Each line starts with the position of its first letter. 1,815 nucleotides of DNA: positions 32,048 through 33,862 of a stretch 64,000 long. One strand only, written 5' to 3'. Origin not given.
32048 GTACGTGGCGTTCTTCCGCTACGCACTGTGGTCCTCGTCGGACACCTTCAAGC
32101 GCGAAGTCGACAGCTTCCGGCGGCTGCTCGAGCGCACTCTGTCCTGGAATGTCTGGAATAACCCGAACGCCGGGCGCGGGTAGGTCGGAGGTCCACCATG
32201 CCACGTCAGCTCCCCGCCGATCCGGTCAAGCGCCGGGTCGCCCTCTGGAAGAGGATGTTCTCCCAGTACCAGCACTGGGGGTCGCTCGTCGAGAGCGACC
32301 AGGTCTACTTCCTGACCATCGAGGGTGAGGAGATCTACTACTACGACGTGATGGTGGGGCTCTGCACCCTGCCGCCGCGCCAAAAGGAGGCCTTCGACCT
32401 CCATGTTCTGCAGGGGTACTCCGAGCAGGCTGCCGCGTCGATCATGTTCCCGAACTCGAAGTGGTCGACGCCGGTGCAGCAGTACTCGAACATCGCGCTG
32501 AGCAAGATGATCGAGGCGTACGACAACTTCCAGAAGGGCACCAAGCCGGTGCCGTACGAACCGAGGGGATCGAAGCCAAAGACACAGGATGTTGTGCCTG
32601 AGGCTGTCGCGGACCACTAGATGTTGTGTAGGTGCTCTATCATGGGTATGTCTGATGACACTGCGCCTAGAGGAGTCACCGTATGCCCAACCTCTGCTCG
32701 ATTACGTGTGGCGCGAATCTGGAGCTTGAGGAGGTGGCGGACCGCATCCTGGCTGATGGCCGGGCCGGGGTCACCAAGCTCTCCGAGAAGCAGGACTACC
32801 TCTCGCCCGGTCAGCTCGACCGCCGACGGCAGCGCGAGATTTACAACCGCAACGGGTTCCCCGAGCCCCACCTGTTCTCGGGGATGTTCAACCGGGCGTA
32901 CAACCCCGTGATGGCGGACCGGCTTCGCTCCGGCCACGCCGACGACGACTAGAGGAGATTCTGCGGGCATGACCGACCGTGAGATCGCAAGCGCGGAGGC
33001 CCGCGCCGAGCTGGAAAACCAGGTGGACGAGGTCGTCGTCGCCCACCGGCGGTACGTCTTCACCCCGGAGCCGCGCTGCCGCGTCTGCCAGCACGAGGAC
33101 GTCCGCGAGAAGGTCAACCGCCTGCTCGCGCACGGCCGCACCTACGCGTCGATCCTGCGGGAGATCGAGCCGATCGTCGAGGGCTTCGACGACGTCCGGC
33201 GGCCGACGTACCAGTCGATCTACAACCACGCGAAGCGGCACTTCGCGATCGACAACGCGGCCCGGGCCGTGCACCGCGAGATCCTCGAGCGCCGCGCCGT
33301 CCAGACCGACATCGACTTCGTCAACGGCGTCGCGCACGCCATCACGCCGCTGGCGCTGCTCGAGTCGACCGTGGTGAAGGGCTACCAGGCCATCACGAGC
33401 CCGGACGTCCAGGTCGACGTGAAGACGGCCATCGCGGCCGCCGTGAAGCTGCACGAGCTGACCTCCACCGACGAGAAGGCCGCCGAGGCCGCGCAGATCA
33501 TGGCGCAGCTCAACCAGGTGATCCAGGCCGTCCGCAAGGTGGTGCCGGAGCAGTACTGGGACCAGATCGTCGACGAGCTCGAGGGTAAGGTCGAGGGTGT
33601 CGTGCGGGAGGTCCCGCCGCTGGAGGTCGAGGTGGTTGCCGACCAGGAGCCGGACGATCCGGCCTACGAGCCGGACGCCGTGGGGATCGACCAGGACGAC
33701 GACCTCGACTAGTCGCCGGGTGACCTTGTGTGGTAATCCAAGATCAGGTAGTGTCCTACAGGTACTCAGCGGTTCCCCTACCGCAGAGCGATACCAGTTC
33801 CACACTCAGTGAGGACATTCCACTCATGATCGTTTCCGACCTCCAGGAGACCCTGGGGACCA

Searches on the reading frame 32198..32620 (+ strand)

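Call 38: search_protein_families(library=pfam, proteins=[window:32198-32620:+], max_evalue=0.01)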
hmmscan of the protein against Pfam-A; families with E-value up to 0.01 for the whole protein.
window:32198-32620:+ (140 aa): 1 family
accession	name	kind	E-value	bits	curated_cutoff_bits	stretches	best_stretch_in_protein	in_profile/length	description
PF08281.18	Sigma70_r4_2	-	2.2e-05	24.4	25.7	1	55-83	8-36/54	Sigma-70, region 4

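Call 86: search_protein_families(library=pfam, proteins=[window:32198-32620:+], max_evalue=0.1)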
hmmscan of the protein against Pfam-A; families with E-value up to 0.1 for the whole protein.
window:32198-32620:+ (140 aa): 1 family
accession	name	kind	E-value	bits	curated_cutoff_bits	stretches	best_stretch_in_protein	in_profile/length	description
PF08281.18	Sigma70_r4_2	-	2.2e-05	24.4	25.7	1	55-83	8-36/54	Sigma-70, region 4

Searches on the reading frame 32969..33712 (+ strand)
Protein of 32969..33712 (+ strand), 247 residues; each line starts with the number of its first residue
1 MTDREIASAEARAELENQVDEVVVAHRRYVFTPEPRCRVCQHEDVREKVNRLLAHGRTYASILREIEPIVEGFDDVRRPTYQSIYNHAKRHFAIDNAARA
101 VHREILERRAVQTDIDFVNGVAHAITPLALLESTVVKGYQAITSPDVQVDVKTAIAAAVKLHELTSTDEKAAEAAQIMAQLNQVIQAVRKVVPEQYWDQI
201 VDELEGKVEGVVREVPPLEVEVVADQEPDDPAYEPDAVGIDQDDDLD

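Call 86: search_protein_families(library=pfam, proteins=[window:32969-33712:+], max_evalue=0.1)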
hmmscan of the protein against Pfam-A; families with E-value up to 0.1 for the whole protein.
window:32969-33712:+ (247 aa): 3 families
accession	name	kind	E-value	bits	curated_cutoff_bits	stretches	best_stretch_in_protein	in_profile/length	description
PF18181.6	SLATT_1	-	0.0014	19.1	26.3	1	138-206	46-113/122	SMODS and SLOG-associating 2TM effector domain 1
PF08289.16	Flu_M1_C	-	0.04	14.6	22.3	1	153-191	24-62/97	Influenza Matrix protein (M1) C-terminal domain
PF01865.21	PhoU_div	-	0.07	12.9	24.4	0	142-194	84-136/214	Protein of unknown function DUF47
